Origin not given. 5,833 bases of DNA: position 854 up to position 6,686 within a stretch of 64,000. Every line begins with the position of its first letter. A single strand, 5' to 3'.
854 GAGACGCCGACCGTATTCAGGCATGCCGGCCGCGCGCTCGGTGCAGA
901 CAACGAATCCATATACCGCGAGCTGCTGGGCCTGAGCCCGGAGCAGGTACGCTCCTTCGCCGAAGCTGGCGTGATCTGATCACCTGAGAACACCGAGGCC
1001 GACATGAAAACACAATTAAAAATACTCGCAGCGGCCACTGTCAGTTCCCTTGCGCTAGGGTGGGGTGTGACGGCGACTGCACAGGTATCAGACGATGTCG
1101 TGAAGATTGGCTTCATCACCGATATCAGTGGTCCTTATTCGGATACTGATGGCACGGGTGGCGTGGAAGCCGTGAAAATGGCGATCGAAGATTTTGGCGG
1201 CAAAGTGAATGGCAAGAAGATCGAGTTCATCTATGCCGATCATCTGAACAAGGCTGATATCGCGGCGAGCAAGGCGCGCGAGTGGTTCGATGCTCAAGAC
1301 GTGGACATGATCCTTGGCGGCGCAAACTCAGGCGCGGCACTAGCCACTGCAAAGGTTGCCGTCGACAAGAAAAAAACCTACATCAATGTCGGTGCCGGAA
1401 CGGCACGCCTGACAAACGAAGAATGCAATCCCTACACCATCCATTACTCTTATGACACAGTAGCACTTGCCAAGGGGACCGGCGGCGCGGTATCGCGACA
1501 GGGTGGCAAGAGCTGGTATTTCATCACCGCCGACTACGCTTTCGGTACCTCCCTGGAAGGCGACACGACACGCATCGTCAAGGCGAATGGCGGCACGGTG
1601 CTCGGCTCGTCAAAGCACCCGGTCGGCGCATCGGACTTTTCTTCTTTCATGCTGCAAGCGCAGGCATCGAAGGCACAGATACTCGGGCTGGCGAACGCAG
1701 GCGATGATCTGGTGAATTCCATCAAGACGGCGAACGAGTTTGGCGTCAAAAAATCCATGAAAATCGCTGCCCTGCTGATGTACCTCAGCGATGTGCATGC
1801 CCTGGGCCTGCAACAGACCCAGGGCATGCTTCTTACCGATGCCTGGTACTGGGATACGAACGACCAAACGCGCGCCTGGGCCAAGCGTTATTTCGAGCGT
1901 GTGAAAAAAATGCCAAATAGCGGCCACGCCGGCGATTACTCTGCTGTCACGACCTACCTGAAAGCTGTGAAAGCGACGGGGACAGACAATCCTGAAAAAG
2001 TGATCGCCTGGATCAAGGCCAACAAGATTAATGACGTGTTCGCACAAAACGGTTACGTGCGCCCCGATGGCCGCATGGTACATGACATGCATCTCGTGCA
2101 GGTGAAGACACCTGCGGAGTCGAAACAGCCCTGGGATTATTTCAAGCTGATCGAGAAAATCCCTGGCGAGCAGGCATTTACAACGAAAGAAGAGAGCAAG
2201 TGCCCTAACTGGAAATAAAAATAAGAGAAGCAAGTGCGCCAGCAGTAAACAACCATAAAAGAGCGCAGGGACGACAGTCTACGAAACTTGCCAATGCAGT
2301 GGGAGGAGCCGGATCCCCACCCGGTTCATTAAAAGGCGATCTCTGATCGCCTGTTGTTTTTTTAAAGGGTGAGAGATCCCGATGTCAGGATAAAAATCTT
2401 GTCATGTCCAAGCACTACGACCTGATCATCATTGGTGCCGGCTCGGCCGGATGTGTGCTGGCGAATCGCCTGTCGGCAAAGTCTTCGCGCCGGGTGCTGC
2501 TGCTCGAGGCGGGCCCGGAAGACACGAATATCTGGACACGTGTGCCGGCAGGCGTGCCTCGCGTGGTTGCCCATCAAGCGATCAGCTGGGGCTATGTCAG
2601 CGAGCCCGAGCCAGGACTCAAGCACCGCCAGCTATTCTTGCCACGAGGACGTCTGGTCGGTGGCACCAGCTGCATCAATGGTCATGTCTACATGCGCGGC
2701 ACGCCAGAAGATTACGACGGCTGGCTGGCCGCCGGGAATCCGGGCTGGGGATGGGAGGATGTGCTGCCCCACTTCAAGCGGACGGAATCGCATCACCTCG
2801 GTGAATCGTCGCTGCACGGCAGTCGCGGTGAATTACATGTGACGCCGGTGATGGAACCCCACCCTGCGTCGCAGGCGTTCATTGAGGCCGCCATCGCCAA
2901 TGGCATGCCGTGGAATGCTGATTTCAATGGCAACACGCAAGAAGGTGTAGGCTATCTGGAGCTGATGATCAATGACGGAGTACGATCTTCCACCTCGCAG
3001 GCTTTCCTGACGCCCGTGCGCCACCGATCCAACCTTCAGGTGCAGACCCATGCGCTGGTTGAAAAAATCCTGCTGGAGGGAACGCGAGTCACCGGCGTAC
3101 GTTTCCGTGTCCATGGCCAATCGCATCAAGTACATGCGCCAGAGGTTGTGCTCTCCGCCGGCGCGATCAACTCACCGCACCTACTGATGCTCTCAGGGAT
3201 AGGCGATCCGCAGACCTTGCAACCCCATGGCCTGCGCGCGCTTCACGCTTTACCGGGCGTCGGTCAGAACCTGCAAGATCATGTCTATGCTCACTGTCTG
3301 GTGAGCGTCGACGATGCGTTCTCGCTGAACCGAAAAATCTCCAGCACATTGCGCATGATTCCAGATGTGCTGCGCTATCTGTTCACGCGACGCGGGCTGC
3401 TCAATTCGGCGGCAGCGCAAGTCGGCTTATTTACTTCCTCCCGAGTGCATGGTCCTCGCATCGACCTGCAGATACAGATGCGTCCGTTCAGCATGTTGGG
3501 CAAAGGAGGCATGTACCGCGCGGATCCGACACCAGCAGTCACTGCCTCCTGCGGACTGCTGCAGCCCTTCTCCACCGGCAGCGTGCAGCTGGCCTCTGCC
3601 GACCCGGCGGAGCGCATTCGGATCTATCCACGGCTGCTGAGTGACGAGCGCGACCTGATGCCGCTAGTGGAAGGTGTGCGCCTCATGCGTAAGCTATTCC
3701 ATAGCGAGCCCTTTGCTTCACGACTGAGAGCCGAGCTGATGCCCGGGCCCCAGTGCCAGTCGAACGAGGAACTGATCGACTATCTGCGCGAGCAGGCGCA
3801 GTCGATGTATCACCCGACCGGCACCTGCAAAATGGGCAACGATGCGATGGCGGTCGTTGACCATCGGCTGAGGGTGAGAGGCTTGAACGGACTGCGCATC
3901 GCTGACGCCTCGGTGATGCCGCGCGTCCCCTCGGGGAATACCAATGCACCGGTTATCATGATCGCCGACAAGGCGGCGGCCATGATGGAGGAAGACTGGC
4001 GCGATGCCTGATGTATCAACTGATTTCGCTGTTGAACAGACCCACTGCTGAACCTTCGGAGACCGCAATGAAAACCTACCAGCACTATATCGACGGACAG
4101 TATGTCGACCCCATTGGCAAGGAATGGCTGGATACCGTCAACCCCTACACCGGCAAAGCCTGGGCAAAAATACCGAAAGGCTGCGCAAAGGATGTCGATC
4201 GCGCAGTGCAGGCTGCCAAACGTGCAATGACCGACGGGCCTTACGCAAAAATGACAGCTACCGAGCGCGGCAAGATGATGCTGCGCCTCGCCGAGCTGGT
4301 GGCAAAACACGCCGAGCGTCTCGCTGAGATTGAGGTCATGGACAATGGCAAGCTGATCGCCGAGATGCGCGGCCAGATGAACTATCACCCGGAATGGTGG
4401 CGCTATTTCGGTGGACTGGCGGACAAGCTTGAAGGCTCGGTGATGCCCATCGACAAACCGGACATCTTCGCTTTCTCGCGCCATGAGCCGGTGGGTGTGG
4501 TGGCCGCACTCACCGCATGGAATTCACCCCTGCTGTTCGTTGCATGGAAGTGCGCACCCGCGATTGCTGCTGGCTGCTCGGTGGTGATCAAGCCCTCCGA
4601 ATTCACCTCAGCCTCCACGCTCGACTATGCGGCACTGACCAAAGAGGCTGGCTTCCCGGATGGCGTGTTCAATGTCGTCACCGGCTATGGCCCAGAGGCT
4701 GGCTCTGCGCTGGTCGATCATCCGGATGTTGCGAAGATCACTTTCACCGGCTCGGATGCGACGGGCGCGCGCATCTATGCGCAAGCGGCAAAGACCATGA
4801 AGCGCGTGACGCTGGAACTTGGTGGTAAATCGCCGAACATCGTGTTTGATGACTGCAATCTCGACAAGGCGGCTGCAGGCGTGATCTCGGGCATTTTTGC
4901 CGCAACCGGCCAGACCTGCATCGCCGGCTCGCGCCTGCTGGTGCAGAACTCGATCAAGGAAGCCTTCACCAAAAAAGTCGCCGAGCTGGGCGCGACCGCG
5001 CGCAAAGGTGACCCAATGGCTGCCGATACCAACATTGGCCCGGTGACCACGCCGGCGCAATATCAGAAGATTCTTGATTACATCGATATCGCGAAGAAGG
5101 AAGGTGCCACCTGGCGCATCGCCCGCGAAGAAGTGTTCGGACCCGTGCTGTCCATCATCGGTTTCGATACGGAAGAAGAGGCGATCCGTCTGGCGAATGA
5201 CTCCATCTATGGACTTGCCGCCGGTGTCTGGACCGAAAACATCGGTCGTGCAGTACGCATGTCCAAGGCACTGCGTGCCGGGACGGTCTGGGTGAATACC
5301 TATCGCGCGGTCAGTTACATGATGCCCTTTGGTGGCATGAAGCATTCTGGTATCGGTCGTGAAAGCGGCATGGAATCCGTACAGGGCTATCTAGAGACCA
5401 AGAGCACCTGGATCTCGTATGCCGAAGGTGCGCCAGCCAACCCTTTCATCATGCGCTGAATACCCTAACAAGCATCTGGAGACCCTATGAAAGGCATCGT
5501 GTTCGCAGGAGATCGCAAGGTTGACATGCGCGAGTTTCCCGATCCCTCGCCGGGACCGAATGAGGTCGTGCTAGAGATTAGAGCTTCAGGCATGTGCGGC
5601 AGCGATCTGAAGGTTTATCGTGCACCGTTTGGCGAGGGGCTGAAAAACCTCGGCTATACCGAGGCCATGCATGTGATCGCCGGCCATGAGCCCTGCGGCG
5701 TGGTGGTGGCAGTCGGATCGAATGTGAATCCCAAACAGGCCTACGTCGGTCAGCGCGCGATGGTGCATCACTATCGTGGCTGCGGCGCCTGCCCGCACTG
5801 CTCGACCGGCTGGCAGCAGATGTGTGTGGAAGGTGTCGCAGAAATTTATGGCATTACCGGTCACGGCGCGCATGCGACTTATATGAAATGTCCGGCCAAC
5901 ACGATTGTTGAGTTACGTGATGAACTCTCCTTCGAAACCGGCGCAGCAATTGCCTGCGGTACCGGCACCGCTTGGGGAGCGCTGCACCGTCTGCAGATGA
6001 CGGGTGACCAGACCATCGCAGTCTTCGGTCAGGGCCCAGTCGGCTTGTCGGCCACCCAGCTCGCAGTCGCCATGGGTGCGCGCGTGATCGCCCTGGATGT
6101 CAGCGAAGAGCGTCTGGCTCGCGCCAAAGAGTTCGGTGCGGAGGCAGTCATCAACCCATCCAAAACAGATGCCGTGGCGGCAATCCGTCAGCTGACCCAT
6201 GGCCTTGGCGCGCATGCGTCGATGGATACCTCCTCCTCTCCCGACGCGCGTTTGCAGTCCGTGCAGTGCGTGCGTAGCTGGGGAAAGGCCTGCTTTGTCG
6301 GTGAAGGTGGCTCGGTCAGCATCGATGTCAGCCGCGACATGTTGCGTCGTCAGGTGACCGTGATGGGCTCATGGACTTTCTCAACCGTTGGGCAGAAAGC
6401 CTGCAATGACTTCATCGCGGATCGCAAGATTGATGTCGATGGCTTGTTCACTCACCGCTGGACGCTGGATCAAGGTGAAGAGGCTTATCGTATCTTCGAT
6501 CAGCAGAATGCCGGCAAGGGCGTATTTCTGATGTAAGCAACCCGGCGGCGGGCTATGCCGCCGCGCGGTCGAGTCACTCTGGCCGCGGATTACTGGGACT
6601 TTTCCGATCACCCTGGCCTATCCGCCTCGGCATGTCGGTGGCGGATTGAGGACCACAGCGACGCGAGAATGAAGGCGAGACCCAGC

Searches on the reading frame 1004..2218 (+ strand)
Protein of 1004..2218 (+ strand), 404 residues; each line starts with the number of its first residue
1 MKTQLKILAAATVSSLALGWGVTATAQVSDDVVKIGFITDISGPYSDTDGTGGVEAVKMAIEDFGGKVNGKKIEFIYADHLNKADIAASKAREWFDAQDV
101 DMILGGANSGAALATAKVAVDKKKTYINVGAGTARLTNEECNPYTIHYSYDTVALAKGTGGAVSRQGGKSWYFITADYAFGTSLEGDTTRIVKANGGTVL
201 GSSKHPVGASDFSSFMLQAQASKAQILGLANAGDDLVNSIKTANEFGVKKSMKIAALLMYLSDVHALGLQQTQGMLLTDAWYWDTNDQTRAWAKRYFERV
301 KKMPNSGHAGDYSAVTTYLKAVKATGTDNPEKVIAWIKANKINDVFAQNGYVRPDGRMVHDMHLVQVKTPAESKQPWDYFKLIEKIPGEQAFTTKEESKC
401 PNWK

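Call 41: search_protein_families(library=pfam, proteins=[window:1004-2218:+], max_evalue=0.00001)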
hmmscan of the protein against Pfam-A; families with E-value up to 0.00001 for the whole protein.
window:1004-2218:+ (404 aa): 3 families
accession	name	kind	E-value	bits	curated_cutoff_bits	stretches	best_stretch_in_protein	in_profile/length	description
PF13458.12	Peripla_BP_6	-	1.3e-106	357.6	31.7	1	33-368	2-339/343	Periplasmic binding protein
PF13433.12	Peripla_BP_5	-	4.2e-15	56.2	27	1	166-365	131-331/363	Periplasmic binding protein domain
PF01094.35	ANF_receptor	-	5.6e-06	26.1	25.4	1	55-338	4-298/353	Receptor family ligand binding region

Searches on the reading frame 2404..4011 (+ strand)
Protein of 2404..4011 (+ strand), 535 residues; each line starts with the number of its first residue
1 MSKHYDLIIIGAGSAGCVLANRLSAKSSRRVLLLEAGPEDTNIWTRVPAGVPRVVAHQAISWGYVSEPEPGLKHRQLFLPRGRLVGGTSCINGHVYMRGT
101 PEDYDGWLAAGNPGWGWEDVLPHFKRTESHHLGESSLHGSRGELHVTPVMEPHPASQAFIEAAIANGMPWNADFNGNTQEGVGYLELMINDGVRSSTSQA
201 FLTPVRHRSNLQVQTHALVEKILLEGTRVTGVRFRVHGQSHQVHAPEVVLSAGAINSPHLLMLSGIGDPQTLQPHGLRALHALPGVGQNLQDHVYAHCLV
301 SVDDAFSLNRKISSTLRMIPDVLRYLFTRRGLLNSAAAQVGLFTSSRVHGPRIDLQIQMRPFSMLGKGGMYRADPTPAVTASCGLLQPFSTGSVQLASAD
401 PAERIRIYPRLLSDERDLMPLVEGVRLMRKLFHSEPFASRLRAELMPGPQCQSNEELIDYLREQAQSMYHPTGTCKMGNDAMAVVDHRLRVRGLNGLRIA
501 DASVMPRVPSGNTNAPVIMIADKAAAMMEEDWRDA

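Call 41: search_protein_families(library=pfam, proteins=[window:2404-4011:+], max_evalue=0.00001)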
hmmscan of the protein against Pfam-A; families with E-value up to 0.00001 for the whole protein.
window:2404-4011:+ (535 aa): 6 families
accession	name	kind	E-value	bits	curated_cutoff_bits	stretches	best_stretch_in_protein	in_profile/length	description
PF00732.25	GMC_oxred_N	-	6.7e-52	176.9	23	1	5-294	1-217/218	GMC oxidoreductase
PF05199.19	GMC_oxred_C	-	1.4e-38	133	24.6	1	388-521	1-139/139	GMC oxidoreductase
PF00890.30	FAD_binding_2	-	1e-06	28.7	20.4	0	204-257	151-206/414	FAD binding domain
PF01266.30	DAO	-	2.5e-06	27.7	27.9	0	6-39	1-33/353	FAD dependent oxidoreductase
PF13738.12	Pyr_redox_3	-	4.8e-06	26.5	30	0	198-268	83-148/305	Pyridine nucleotide-disulphide oxidoreductase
PF05834.18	Lycopene_cycl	-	5.7e-06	26.1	23.4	1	6-40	1-36/380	Lycopene cyclase protein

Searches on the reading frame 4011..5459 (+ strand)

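Call 41: search_protein_families(library=pfam, proteins=[window:4011-5459:+], max_evalue=0.00001)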
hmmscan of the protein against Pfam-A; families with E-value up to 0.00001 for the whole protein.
window:4011-5459:+ (482 aa): 1 family
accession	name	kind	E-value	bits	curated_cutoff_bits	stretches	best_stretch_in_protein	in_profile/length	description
PF00171.27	Aldedh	-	6e-157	523.3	23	2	36-367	6-333/461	Aldehyde dehydrogenase family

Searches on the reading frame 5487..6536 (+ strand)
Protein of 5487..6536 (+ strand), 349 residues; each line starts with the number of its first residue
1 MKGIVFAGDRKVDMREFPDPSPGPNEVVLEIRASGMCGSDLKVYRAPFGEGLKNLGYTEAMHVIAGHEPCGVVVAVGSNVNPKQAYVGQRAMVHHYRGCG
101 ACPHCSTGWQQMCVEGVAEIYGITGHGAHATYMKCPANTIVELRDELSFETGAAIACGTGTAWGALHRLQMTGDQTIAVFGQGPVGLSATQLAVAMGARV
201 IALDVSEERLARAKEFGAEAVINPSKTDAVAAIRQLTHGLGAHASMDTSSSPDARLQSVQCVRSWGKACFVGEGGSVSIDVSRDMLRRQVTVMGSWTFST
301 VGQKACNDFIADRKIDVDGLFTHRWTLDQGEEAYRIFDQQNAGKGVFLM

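Call 41: search_protein_families(library=pfam, proteins=[window:5487-6536:+], max_evalue=0.00001)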
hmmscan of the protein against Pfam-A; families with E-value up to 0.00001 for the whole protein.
window:5487-6536:+ (349 aa): 3 families
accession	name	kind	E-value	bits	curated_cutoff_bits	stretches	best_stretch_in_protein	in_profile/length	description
PF00107.32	ADH_zinc_N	-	1.1e-29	103.4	31.8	1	184-299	1-116/129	Zinc-binding dehydrogenase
PF08240.17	ADH_N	-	1.4e-20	73.9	23.5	1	23-144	1-103/104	Alcohol dehydrogenase GroES-like domain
PF01262.27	AlaDh_PNT_C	-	5.7e-07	29.6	23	1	174-221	28-76/214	Alanine dehydrogenase/PNT, C-terminal domain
